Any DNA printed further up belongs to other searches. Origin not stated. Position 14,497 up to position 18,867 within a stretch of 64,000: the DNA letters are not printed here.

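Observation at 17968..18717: His-less copy of the neighbouring kinase's sensor and dimerisation region fused in frame to the electron-bifurcating HdrA subunit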

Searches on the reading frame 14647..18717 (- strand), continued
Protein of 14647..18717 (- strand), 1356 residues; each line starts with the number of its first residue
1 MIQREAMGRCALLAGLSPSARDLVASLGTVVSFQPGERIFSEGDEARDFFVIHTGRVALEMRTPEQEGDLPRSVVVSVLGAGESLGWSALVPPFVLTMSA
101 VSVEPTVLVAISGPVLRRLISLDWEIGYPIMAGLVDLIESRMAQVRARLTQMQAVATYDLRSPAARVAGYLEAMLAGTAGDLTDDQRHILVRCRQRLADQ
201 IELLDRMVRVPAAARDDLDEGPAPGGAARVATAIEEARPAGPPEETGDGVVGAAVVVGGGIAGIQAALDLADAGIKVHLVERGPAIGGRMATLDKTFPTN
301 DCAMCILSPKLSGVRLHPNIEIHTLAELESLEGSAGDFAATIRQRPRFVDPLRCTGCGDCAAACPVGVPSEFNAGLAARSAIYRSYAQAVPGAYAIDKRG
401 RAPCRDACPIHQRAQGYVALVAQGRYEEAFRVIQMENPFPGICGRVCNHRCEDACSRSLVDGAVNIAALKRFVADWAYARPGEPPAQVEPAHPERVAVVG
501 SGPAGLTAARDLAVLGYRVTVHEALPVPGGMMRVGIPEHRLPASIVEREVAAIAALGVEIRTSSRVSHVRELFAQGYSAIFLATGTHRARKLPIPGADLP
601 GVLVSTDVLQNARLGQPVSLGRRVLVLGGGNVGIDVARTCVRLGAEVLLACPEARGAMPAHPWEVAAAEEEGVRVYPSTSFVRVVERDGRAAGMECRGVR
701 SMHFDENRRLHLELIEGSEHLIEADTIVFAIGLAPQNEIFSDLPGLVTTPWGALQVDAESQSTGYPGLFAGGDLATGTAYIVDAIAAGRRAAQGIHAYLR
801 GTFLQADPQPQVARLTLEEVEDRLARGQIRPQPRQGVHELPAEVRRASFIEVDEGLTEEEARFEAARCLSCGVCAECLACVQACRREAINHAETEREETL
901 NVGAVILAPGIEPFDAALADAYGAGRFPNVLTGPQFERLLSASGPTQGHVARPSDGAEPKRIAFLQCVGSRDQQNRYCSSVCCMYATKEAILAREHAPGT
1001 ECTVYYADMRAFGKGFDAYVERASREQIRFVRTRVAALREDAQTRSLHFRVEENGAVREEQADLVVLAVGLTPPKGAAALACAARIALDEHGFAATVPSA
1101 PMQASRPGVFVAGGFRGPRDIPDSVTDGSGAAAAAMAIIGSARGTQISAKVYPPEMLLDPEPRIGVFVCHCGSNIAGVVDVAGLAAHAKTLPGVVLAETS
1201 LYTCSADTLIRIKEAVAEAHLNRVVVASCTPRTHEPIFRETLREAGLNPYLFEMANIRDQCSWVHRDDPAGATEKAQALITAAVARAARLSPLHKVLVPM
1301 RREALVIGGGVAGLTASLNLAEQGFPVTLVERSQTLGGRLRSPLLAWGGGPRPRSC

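Call 36: find_encoding_contigs(protein=P0170, flank=8000, max_places=1)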
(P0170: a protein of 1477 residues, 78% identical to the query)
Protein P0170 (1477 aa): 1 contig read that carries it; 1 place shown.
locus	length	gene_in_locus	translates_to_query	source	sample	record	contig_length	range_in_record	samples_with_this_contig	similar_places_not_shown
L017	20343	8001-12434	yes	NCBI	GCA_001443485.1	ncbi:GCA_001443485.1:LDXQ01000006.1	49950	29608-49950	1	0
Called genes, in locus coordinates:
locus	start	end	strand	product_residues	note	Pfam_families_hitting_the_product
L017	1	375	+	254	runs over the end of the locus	PF01656:CbiA, PF13614:AAA_31 (weak)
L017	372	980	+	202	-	PF12654:DUF3786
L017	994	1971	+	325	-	PF03599:CdhD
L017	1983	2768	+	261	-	PF00809:Pterin_bind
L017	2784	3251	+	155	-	PF01575:MaoC_dehydratas, PF13452:FAS1_DH_region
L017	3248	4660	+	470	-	PF08245:Mur_ligase_M, PF02875:Mur_ligase_C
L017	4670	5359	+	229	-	PF12225:DUF5981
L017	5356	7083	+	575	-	PF01268:FTHFS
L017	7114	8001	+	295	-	PF02219:MTHFR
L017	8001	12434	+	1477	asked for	PF12831:FAD_oxidored, PF14691:Fer4_20, PF07992:Pyr_redox_2, PF13450:NAD_binding_8, PF01266:DAO, PF07992:Pyr_redox_2, PF13450:NAD_binding_8, PF14697:Fer4_21, +19 more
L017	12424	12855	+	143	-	PF02662:FlpD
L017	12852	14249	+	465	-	PF13183:Fer4_8, PF13187:Fer4_9, PF13534:Fer4_17, PF02754:CCG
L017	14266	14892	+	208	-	PF04961:FTCD_C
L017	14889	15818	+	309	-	PF00763:THF_DHG_CYH, PF02882:THF_DHG_CYH_C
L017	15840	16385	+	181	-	PF01257:2Fe-2S_thioredx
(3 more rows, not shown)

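Call 37: find_encoding_contigs(protein=P0161, flank=8000, max_places=1)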
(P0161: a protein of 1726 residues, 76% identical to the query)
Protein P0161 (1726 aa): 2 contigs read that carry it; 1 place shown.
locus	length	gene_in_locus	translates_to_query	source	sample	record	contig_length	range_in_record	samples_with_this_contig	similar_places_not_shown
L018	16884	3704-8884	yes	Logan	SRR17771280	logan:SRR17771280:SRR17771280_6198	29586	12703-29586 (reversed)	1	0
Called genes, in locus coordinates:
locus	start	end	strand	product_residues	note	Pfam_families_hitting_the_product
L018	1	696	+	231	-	?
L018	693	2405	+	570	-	PF01268:FTHFS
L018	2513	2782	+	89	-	-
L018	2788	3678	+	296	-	PF02219:MTHFR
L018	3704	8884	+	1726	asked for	PF00027:cNMP_binding, PF12831:FAD_oxidored, PF13450:NAD_binding_8 (weak), PF14691:Fer4_20, PF07992:Pyr_redox_2, PF13450:NAD_binding_8, PF12831:FAD_oxidored, PF14697:Fer4_21, +18 more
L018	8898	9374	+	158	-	PF02662:FlpD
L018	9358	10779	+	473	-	PF13183:Fer4_8, PF13187:Fer4_9 (weak), PF13237:Fer4_10 (faint), PF13534:Fer4_17, PF02754:CCG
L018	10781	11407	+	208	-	PF04961:FTCD_C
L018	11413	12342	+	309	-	PF00763:THF_DHG_CYH, PF02882:THF_DHG_CYH_C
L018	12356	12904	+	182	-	PF01257:2Fe-2S_thioredx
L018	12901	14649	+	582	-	PF01512:Complex1_51K, PF10531:SLBB (weak), PF10589:NADH_4Fe-4S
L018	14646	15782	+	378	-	PF00111:Fer2, PF13510:Fer2_4, PF10588:NADH-G_4Fe-4S_3, PF14697:Fer4_21 (weak), PF22117:Fer4_Nqo3, PF12838:Fer4_7, PF04879:Molybdop_Fe4S4, PF00384:Molybdopterin, +1 more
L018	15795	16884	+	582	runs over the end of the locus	PF00384:Molybdopterin, PF01568:Molydop_binding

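Call 38: find_encoding_contigs(protein=P0162, flank=8000, max_places=1)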
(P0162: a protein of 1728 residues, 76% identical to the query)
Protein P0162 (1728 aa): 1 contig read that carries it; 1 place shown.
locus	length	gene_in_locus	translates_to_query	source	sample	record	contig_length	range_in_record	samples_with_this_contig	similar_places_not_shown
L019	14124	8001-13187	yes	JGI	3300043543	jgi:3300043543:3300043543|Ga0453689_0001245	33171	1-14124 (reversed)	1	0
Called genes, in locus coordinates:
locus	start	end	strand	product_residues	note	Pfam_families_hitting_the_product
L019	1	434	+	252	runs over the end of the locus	PF00142:Fer4_NifH (faint), PF01656:CbiA, PF13614:AAA_31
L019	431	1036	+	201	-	PF12654:DUF3786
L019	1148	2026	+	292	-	PF03599:CdhD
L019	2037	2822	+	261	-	PF00809:Pterin_bind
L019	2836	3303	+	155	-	PF01575:MaoC_dehydratas, PF13452:FAS1_DH_region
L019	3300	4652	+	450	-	PF08245:Mur_ligase_M, PF02875:Mur_ligase_C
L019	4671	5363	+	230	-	PF12225:DUF5981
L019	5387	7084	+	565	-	PF01268:FTHFS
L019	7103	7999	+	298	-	PF02219:MTHFR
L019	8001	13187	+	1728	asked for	PF00027:cNMP_binding, PF14691:Fer4_20, PF07992:Pyr_redox_2, PF13450:NAD_binding_8, PF13738:Pyr_redox_3, PF07992:Pyr_redox_2, PF07992:Pyr_redox_2, PF12838:Fer4_7, +22 more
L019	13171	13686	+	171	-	PF02662:FlpD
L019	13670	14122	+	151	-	?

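Call 53: search_solved_structures(query=P0160, max_evalue=1e-8)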
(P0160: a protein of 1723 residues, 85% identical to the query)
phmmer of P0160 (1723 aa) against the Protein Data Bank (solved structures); distinct sequences matched with E-value up to 1e-8: 22.
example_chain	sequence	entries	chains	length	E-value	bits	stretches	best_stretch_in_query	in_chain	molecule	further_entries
8rvu_a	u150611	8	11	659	1.8e-170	572.7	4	873-1086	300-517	H(2):CoB-CoM heterodisulfide,ferredoxin reductase subunit A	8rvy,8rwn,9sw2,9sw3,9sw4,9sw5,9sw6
5odc_A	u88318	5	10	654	2.3e-169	569.1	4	874-1087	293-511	Heterodisulfide reductase, subunit A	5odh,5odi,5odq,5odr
8rvv_A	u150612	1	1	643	8.2e-169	567.2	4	873-1087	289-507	H(2):CoB-CoM heterodisulfide,ferredoxin reductase subunit A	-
9sfi_A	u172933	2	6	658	1e-155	523.8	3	874-1137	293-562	CoB--CoM heterodisulfide reductase iron-sulfur subunit A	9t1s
7bkb_A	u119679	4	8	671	4e-145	488.7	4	1159-1313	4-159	CoB--CoM heterodisulfide reductase iron-sulfur subunit A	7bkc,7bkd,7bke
9bov_A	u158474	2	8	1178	8.5e-100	338.5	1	402-880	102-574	Molybdopterin oxidoreductase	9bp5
9n5u_A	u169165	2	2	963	1.3e-89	304.7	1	402-880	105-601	NfnA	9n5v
8oh5_C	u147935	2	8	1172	2.4e-88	300.5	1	380-880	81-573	Formate dehydrogenase-O, major subunit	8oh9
4ylf_B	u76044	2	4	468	3.5e-79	270.1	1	402-801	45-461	Dihydropyrimidine dehydrogenase subunit A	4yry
5jca_L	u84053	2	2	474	1.9e-73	251.1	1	402-800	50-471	NADH-dependent Ferredoxin:NADP Oxidoreductase (NfnI) subunit alpha | NADH-dependent Ferredoxin:NADP Oxidoreductase subunit alpha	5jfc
5vj7_A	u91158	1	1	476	5e-71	243.1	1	402-800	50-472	Oxidoreductase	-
6s6s_G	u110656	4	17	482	7.8e-56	192.7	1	404-802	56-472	Glutamate synthase [NADPH] small chain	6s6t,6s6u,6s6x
2vdc_G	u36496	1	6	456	9.1e-56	192.5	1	398-802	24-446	GLUTAMATE SYNTHASE [NADPH] SMALL CHAIN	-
6tjr_A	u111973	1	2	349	1.8e-43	151.7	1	903-1138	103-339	Fumarate reductase/succinate dehydrogenase flavoprotein domain protein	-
7mfm_I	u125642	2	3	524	1.4e-39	138.9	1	406-804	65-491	Glutamate synthase (NADPH) small chain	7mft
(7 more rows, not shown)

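Call 59: find_encoding_contigs(protein=P0158, flank=3000, max_places=4)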
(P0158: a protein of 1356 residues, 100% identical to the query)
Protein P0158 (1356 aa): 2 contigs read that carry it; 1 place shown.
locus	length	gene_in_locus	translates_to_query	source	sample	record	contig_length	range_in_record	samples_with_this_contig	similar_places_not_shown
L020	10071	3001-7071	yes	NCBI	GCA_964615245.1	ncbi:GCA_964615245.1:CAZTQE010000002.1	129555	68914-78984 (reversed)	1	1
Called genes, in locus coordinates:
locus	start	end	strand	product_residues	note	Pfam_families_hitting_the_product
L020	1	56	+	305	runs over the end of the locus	PF02219:MTHFR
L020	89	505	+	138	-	PF00072:Response_reg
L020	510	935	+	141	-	PF00072:Response_reg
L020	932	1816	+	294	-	PF02219:MTHFR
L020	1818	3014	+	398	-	PF00027:cNMP_binding, PF00512:HisKA, PF13581:HATPase_c_2 (weak), PF02518:HATPase_c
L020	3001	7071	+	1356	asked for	PF00027:cNMP_binding, PF12831:FAD_oxidored (weak), PF13450:NAD_binding_8 (weak), PF00037:Fer4 (weak), PF14691:Fer4_20, PF07992:Pyr_redox_2, PF13450:NAD_binding_8 (weak), PF13738:Pyr_redox_3, +13 more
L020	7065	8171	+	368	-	PF12797:Fer4_2 (faint), PF12838:Fer4_7, PF13237:Fer4_10, PF13459:Fer4_15 (faint), PF13484:Fer4_16 (faint), PF14697:Fer4_21, PF00037:Fer4 (weak), PF12837:Fer4_6 (weak)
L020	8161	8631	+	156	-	PF02662:FlpD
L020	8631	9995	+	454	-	PF13183:Fer4_8, PF13187:Fer4_9, PF13534:Fer4_17, PF02754:CCG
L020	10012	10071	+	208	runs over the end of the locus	PF04961:FTCD_C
